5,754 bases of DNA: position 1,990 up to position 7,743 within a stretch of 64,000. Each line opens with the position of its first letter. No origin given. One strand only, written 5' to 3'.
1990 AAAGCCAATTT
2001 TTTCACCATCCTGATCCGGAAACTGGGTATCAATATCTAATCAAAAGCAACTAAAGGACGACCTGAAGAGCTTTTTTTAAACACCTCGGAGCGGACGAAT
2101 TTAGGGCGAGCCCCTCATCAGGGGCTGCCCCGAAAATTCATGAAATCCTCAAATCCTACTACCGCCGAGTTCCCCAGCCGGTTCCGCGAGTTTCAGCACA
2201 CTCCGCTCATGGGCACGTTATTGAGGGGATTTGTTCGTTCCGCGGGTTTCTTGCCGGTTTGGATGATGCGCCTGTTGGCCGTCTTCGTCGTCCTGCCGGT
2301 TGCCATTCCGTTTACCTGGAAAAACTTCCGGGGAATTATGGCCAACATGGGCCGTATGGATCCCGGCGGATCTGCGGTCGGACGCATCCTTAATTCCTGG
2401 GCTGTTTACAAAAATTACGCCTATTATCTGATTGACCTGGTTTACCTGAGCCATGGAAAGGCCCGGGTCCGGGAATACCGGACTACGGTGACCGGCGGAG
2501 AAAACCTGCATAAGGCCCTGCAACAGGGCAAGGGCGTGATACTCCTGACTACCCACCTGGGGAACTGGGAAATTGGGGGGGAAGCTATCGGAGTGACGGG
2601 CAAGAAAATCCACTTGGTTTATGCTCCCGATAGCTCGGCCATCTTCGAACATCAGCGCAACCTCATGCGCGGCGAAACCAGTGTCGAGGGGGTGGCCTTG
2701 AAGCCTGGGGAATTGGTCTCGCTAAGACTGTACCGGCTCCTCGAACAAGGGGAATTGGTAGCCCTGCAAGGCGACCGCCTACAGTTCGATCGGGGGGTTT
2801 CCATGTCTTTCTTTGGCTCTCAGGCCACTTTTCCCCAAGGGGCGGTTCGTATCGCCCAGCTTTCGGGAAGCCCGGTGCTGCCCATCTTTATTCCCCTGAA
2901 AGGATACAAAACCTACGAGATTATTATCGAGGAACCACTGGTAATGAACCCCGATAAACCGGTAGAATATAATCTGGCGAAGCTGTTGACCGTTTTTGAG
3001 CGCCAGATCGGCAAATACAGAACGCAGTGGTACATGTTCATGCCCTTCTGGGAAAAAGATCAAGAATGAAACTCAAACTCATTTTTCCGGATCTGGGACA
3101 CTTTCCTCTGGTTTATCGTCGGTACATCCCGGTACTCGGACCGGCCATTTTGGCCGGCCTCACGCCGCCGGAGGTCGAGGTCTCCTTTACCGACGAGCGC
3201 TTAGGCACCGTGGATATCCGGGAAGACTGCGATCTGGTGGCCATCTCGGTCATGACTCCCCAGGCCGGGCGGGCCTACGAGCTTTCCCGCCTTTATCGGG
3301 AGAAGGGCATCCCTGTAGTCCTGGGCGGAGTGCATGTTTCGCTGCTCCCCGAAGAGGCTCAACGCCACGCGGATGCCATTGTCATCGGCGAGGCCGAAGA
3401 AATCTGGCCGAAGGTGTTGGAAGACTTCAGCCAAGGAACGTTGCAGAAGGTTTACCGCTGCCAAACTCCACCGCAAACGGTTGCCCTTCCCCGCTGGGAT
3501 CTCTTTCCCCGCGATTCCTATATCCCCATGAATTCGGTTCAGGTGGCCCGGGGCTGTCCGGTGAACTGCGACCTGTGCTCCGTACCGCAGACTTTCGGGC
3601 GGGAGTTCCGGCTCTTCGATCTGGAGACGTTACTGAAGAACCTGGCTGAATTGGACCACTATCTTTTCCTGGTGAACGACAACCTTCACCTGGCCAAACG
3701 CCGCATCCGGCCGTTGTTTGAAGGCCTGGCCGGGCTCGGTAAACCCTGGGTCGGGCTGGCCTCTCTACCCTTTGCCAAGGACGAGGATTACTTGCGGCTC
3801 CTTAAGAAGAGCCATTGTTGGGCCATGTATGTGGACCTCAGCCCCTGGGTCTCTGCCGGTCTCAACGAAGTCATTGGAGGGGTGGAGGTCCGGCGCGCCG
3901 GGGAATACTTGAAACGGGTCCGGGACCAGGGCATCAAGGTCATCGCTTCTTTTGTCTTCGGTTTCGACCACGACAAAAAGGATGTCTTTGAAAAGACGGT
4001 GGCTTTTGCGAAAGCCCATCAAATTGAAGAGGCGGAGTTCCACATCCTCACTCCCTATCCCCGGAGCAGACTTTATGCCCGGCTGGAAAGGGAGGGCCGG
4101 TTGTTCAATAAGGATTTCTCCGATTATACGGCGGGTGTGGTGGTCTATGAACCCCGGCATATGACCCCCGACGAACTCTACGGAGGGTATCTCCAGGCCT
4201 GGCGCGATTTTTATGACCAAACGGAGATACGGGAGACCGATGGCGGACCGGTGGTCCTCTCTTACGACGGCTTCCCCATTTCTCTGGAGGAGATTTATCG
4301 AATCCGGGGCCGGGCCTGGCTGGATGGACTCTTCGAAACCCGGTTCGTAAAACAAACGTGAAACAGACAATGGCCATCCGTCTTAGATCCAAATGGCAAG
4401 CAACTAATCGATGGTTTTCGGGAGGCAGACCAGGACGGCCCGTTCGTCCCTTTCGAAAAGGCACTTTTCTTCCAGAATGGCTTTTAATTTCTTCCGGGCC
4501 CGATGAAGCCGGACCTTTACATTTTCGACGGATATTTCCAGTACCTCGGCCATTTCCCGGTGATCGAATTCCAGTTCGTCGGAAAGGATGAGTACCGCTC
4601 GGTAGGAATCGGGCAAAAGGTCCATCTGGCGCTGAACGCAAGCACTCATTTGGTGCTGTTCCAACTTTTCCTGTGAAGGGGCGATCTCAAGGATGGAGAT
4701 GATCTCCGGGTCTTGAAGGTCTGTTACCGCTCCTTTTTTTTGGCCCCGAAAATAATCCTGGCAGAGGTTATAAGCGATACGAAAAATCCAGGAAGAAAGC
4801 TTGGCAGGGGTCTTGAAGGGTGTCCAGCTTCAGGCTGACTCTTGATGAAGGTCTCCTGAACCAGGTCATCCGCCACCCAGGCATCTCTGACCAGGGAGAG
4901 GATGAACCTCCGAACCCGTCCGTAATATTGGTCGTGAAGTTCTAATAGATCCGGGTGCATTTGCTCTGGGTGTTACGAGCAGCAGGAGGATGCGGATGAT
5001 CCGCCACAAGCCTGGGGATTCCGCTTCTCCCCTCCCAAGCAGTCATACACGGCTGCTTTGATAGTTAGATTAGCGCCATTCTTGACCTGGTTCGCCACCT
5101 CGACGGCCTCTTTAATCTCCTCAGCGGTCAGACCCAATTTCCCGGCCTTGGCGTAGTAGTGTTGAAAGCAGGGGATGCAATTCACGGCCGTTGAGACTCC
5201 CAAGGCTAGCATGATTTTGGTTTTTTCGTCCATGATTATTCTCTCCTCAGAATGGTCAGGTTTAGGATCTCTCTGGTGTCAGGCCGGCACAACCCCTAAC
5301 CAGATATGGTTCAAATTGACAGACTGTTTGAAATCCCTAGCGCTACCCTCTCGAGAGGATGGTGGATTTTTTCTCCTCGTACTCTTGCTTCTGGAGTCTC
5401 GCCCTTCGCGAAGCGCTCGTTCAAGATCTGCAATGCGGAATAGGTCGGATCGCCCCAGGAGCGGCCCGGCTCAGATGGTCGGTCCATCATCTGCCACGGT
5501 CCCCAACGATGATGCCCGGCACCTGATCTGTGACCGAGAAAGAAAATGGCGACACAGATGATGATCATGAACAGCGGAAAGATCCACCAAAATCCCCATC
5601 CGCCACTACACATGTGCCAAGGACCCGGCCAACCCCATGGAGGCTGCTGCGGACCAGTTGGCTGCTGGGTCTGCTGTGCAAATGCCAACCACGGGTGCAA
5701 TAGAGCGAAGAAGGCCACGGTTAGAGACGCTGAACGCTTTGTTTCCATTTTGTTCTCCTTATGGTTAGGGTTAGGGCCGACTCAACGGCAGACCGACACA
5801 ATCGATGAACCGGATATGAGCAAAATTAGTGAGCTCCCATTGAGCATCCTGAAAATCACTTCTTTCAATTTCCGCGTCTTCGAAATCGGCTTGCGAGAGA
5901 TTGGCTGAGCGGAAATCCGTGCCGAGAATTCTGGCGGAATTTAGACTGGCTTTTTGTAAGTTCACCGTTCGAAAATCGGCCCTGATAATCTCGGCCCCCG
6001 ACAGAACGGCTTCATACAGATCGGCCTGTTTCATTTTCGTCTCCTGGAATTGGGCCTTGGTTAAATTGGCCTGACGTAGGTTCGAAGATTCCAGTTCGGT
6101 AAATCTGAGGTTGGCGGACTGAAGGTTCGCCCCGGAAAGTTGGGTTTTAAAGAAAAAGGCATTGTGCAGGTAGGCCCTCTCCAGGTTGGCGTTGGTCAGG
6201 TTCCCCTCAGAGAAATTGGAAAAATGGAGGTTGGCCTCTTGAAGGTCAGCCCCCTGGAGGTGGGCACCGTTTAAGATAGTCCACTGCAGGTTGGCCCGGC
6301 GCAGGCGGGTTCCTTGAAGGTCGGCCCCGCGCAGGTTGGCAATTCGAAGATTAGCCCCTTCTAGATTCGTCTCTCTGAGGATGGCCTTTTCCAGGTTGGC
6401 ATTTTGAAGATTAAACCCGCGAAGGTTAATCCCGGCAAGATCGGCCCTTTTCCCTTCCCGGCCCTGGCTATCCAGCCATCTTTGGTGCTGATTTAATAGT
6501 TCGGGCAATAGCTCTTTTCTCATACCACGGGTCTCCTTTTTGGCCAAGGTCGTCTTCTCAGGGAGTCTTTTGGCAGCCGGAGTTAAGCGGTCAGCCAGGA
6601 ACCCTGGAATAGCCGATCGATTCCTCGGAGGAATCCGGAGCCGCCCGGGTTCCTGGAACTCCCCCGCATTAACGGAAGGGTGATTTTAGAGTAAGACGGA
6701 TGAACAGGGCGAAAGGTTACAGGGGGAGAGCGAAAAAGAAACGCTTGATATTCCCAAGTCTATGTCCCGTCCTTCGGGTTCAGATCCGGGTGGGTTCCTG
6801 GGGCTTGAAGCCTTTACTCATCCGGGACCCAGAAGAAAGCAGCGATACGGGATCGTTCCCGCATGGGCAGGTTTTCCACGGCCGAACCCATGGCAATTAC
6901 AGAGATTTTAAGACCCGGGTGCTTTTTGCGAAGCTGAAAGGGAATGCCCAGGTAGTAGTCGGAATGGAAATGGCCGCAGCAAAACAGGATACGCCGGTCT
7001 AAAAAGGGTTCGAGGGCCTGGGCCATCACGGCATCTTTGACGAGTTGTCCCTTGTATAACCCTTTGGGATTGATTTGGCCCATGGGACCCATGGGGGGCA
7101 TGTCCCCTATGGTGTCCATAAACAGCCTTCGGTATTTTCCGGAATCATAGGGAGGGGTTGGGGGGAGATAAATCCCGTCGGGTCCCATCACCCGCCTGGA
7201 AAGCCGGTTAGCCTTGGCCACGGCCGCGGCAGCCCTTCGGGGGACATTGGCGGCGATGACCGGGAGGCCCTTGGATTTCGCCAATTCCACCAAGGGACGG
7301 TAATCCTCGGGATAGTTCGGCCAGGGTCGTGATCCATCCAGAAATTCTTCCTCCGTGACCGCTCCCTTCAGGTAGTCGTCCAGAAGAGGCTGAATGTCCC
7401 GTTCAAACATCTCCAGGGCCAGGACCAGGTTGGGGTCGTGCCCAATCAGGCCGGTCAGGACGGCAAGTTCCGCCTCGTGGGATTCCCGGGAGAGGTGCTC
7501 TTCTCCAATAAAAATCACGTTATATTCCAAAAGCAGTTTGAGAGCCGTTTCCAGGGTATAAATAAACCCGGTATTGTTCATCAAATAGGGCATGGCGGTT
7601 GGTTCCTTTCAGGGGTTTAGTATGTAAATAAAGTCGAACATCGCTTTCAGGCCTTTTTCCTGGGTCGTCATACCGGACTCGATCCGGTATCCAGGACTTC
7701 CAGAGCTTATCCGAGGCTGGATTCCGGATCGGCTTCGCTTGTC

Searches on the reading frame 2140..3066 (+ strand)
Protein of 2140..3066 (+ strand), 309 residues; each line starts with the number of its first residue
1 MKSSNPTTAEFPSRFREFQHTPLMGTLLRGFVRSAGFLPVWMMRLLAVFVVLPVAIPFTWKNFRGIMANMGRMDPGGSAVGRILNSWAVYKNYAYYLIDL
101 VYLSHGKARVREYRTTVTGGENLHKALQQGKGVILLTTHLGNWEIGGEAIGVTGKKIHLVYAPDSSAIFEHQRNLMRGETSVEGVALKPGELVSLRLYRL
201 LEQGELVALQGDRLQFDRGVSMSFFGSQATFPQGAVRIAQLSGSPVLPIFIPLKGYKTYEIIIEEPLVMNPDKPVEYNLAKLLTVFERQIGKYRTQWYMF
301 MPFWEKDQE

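Call 37: search_protein_families(library=pfam, proteins=[window:2140-3066:+], max_evalue=0.001)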
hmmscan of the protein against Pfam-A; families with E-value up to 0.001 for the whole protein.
window:2140-3066:+ (309 aa): 1 family
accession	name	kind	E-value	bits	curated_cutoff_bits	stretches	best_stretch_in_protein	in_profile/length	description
PF03279.18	Lip_A_acyltrans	-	4.2e-24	85.7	22.3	1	90-305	80-294/295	Bacterial lipid A biosynthesis acyltransferase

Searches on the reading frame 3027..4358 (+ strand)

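Call 37: search_protein_families(library=pfam, proteins=[window:3027-4358:+], max_evalue=0.001)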
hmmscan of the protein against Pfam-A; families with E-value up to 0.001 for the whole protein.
window:3027-4358:+ (444 aa): 4 families
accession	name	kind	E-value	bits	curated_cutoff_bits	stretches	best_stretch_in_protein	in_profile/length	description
PF02310.24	B12-binding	-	2.5e-12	47.2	32.1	1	64-128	48-118/121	B12 binding domain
PF04055.27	Radical_SAM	-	1.1e-06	29.3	29.5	1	172-327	2-165/166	Radical SAM superfamily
PF19864.5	Radical_SAM_N2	-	3.2e-05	23.9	29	1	90-141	81-132/151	Radical SAM proteins, N-terminal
PF13282.11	DUF4070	-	7.8e-05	23.2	22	1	348-399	2-52/144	Domain of unknown function (DUF4070)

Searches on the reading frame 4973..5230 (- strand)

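Call 37: search_protein_families(library=pfam, proteins=[window:4973-5230:-], max_evalue=0.001)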
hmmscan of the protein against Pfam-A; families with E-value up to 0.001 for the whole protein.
window:4973-5230:- (85 aa): 1 family
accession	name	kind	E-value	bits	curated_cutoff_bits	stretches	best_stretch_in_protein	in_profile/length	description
PF02627.25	CMD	-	1.6e-07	31.7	23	1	1-50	21-70/84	Carboxymuconolactone decarboxylase family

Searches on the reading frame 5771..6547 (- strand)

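Call 5: search_protein_families(library=ncbifam, proteins=[window:5771-6547:-], max_evalue=0.01)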
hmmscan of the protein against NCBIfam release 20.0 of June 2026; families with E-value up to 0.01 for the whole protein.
window:5771-6547:- (258 aa): 19 families
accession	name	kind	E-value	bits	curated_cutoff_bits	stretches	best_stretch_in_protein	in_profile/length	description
NF047416.1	penta_HetL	equivalog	6.4e-36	123.8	260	2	34-171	82-217/218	heterocyst differentiation pentapeptide repeat protein HetL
NF052603.1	penta_Alr5209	equivalog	9.3e-34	115.9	125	3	93-171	16-94/113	Alr5209 family pentapeptide repeat protein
NF011743.0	PRK15196.1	equivalog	5.8e-29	101.1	354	2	35-182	162-314/350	type III secretion system effector PipB2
NF011744.0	PRK15197.1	equivalog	1.5e-24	86.7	274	2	23-130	152-259/291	SPI-2 type III secretion system effector PipB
NF033086.2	penta_rpt_Qnr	equivalog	4.9e-17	62.4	240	2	99-245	29-171/211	Qnr family pentapeptide repeat protein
NF012152.0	penta_rpt_QnrC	exception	6.8e-17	62.2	500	2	119-240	56-172/221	QnrC family quinolone resistance pentapeptide repeat protein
NF000056.3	penta_rpt_QnrS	exception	8.2e-16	58.3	460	2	114-223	51-160/218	QnrS family quinolone resistance pentapeptide repeat protein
NF000421.1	penta_rpt_QnrVC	exception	1.3e-15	58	460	2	113-240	50-172/218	QnrVC family quinolone resistance pentapeptide repeat protein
NF000349.1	mfpA_AE000516.2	equivalog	3.6e-15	56.3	360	2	115-220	57-162/183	pentapeptide repeat protein MfpA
NF000071.4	penta_rpt_QnrA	exception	2.2e-14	53.8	450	2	102-218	79-195/218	QnrA family quinolone resistance pentapeptide repeat protein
NF033375.2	penta_rpt_QnrE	exception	8.2e-14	52.1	480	2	43-183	52-192/214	QnrE family quinolone resistance pentapeptide repeat protein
NF000420.1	penta_rpt_QnrB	exception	3.2e-13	50.2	460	1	43-184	52-193/214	QnrB family quinolone resistance pentapeptide repeat protein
NF012151.0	penta_rpt_QnrAS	exception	4.9e-13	49.6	490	1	115-195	122-197/218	QnrAS family quinolone resistance pentapeptide repeat protein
NF038182.1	penta_rpt_SmQnr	exception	3.9e-12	46.5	460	2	83-183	98-198/215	SmQnr family pentapeptide repeat protein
NF011904.1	PRK15377.1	subfamily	1.9e-10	39.8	500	3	55-184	4-127/606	type III secretion system effector HECT-type E3 ubiquitin transferase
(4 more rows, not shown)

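Call 6: search_protein_families(library=pfam, proteins=[window:5771-6547:-], max_evalue=0.01)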
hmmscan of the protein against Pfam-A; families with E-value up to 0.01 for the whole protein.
window:5771-6547:- (258 aa): 5 families
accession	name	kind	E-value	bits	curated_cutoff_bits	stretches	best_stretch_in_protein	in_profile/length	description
PF00805.28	Pentapeptide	-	3.3e-75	247.5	20.2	10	46-84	2-40/40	Pentapeptide repeats (8 copies)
PF13599.13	Pentapeptide_4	-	4.1e-28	97.7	38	4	189-242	15-68/78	Pentapeptide repeat region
PF13576.12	Pentapeptide_3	-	2.1e-20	73.1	27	1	212-250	1-42/48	Pentapeptide repeats (9 copies)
PF25296.1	Decapeptide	-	1.5e-05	25.2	45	0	179-232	19-72/74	Decapeptide repeat region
PF01142.23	TruD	-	0.0039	16.5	27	0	122-174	315-367/412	tRNA pseudouridine synthase D (TruD)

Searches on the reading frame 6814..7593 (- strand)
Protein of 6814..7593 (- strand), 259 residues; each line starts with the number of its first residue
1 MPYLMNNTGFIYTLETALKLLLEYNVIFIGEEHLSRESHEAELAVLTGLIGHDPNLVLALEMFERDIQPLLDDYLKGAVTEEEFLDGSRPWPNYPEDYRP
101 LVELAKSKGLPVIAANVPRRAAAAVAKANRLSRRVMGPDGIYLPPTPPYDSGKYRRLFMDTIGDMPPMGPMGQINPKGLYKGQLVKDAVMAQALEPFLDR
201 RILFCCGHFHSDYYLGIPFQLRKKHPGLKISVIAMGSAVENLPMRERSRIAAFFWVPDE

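Call 5: search_protein_families(library=ncbifam, proteins=[window:6814-7593:-], max_evalue=0.01)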
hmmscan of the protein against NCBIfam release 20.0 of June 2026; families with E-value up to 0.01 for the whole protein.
window:6814-7593:- (259 aa): 0 families

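Call 6: search_protein_families(library=pfam, proteins=[window:6814-7593:-], max_evalue=0.01)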
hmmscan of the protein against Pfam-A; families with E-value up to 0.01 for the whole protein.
window:6814-7593:- (259 aa): 1 family
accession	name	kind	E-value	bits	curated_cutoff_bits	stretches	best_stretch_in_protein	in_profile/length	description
PF04187.18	Cofac_haem_bdg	-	3.7e-46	158.2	27.7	1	20-221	4-213/213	Haem-binding uptake, Tiki superfamily, ChaN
